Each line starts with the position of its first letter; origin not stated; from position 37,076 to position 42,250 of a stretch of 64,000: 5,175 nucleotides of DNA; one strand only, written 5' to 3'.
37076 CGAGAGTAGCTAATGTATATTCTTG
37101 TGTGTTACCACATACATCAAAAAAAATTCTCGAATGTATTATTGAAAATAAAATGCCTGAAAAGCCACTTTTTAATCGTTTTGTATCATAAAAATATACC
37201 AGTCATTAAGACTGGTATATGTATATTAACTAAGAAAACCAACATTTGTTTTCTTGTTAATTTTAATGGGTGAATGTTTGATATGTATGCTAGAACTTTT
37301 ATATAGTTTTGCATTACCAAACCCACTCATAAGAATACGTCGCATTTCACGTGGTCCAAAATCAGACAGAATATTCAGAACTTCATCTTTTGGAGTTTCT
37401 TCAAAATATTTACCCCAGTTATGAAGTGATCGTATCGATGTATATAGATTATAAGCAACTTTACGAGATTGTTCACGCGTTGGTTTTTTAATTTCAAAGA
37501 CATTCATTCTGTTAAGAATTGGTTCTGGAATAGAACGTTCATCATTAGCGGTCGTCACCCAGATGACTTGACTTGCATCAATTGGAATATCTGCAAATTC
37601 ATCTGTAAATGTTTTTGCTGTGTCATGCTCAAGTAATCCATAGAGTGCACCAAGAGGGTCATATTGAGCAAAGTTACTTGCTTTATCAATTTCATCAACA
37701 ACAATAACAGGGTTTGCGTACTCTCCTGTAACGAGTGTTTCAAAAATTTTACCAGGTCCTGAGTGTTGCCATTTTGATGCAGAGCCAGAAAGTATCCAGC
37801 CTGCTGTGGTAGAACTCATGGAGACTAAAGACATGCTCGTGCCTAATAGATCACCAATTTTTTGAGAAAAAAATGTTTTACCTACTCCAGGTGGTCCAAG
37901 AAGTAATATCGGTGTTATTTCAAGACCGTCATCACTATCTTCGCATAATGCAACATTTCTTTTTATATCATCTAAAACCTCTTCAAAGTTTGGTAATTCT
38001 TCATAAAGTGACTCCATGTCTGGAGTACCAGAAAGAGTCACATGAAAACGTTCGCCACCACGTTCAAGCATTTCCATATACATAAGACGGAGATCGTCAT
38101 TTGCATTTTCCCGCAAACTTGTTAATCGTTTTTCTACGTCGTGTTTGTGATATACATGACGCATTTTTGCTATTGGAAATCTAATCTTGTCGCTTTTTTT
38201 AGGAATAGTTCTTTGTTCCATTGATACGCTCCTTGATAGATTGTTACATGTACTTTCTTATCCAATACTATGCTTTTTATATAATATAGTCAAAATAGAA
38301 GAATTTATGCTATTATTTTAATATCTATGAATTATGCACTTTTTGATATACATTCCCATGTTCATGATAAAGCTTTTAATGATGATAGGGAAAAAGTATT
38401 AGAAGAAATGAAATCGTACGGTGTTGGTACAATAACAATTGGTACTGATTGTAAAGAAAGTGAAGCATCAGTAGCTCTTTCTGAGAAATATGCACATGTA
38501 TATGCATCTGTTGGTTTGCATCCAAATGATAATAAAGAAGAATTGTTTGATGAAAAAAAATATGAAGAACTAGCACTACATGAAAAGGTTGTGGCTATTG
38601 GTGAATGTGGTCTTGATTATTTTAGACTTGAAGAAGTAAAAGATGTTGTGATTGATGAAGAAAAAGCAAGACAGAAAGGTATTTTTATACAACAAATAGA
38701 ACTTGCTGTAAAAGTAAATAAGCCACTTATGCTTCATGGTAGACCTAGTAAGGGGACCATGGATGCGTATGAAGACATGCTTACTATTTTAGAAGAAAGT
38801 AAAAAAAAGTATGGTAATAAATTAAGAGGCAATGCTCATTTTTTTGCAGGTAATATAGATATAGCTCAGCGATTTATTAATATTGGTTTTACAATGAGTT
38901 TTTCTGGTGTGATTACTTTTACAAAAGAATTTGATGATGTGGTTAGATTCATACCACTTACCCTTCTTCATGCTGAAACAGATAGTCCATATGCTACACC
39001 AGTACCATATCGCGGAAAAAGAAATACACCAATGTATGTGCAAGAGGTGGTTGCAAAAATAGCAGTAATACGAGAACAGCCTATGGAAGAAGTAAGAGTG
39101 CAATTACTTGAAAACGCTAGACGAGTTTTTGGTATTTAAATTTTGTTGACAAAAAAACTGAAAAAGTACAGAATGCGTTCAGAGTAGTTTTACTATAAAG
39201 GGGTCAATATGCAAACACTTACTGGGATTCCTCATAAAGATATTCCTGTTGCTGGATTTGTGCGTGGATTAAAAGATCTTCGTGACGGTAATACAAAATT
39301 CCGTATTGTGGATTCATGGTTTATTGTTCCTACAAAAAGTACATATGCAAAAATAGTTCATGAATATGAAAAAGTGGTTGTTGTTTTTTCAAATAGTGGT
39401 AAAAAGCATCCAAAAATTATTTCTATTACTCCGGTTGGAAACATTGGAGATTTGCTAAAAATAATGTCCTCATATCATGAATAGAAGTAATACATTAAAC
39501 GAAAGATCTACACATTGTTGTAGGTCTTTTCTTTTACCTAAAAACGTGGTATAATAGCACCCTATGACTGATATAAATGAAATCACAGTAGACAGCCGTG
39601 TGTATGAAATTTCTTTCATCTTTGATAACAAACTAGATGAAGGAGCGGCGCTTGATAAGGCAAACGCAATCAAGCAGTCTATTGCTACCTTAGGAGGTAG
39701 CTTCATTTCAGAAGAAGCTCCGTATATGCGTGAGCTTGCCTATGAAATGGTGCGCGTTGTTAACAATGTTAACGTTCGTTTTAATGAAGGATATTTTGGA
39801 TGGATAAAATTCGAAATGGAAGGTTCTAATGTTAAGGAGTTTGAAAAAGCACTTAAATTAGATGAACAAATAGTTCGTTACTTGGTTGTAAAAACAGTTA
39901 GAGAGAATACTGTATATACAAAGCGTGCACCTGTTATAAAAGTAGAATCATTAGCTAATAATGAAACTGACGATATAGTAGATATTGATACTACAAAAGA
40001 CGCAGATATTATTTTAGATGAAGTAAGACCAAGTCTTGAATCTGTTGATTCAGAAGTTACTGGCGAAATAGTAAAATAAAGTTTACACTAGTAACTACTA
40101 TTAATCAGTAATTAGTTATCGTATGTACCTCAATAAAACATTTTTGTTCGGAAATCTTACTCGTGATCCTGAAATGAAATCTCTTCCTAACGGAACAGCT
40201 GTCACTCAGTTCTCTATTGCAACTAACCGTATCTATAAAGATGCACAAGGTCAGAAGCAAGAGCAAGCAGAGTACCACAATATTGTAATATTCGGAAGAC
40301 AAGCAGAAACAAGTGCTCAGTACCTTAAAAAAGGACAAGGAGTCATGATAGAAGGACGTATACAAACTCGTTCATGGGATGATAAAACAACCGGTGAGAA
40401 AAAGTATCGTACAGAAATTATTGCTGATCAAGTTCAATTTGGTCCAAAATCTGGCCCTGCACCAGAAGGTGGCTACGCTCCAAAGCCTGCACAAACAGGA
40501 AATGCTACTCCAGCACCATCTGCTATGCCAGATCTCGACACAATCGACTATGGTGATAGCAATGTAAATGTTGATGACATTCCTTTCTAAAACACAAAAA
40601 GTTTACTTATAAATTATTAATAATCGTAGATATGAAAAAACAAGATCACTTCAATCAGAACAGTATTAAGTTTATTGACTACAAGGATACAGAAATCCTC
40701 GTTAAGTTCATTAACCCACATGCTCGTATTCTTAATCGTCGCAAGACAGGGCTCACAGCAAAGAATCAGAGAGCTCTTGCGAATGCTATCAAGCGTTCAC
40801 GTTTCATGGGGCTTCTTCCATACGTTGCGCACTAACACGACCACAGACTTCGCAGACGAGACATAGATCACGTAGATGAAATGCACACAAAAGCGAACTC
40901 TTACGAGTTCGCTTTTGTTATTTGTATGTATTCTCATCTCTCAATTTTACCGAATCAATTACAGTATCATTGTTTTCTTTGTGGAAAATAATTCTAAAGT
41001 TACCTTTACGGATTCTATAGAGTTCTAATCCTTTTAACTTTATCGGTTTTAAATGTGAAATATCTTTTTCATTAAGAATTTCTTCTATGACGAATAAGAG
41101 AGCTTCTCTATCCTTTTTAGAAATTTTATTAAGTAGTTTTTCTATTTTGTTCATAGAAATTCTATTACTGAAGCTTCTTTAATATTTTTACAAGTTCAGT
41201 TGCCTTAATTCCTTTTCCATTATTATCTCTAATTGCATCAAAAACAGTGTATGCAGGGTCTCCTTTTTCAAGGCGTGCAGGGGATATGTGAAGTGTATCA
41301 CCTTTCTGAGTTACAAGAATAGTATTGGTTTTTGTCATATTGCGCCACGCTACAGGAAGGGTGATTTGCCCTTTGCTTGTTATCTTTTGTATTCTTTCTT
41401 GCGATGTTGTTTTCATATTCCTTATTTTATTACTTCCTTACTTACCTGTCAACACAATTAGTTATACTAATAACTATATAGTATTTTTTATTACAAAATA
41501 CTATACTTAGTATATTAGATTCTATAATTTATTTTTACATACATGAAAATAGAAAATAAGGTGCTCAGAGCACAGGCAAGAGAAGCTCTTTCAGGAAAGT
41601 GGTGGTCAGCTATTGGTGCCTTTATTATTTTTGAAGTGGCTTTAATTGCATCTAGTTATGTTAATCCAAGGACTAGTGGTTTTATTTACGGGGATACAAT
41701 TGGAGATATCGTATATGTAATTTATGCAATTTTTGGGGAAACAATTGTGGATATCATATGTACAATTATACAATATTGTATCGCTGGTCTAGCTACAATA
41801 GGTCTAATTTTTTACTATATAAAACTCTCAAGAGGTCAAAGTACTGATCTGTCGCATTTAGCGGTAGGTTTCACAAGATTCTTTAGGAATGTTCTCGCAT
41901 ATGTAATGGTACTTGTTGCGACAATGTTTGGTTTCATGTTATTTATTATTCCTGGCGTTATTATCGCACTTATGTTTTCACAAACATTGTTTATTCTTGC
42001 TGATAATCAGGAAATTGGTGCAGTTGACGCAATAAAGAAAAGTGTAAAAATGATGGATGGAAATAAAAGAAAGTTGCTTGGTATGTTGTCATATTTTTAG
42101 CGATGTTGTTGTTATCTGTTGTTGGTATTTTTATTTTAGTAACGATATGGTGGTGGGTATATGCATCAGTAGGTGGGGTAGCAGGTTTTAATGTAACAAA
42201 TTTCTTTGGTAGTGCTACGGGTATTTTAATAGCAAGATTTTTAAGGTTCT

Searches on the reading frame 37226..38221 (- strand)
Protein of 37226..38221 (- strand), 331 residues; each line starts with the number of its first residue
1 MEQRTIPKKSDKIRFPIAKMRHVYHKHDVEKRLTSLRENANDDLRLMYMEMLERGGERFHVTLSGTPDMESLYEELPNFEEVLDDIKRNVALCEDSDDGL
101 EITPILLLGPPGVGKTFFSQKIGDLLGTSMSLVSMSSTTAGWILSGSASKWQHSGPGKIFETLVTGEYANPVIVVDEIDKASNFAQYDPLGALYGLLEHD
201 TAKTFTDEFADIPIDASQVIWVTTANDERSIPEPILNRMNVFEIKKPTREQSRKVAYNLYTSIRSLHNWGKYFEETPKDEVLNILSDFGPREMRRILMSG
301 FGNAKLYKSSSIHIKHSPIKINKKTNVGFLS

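Call 39: search_protein_families(library=pfam, proteins=[window:37226-38221:-], max_evalue=0.001)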
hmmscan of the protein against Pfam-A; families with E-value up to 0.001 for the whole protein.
window:37226-38221:- (331 aa): 3 families
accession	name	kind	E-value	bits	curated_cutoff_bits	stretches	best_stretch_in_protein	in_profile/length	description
PF00004.35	AAA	-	1.1e-12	48.9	21.2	1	105-241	1-125/131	ATPase family associated with various cellular activities (AAA)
PF07728.20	AAA_5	-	8.1e-06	26.3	22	1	104-201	1-94/139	AAA domain (dynein-related subfamily)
PF07724.20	AAA_2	-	8.7e-05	23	27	1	102-231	3-129/166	AAA domain (Cdc48 subfamily)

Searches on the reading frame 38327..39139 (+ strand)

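Call 39: search_protein_families(library=pfam, proteins=[window:38327-39139:+], max_evalue=0.001)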
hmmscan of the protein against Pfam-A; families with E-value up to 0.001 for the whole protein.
window:38327-39139:+ (270 aa): 1 family
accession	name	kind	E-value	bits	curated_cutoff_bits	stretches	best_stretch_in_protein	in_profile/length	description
PF01026.27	TatD_DNase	-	5.9e-68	229.4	27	1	6-269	1-253/253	TatD related DNase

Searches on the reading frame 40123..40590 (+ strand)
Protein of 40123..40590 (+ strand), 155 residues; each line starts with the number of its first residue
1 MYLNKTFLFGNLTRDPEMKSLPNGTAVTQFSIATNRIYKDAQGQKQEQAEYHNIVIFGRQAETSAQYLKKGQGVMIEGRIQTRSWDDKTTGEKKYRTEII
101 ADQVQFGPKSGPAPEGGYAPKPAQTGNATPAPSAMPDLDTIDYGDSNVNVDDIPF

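Call 38: search_protein_families(library=pfam, proteins=[window:40123-40590:+], max_evalue=0.001)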
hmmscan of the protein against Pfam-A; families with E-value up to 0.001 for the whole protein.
window:40123-40590:+ (155 aa): 1 family
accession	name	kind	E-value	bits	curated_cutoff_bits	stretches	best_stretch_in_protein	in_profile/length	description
PF00436.31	SSB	-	2.4e-40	137.3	26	1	3-106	1-103/104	Single-strand binding protein family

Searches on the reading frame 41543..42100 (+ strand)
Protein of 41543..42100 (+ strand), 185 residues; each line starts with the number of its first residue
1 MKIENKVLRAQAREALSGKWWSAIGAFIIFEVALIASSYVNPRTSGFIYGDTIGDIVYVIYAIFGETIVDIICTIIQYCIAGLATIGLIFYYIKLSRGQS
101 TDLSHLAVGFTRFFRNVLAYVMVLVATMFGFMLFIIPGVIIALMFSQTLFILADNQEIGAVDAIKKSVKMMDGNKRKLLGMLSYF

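Call 38: search_protein_families(library=pfam, proteins=[window:41543-42100:+], max_evalue=0.001)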
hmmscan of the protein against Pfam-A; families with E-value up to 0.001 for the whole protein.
window:41543-42100:+ (185 aa): 2 families
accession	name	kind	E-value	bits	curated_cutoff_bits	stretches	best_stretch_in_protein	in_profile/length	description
PF06161.16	DUF975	-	6.7e-18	65.8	34.8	2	121-180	142-201/243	Protein of unknown function (DUF975)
PF06790.16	UPF0259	-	0.00011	22.6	31.4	1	117-171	135-187/248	Uncharacterised protein family (UPF0259)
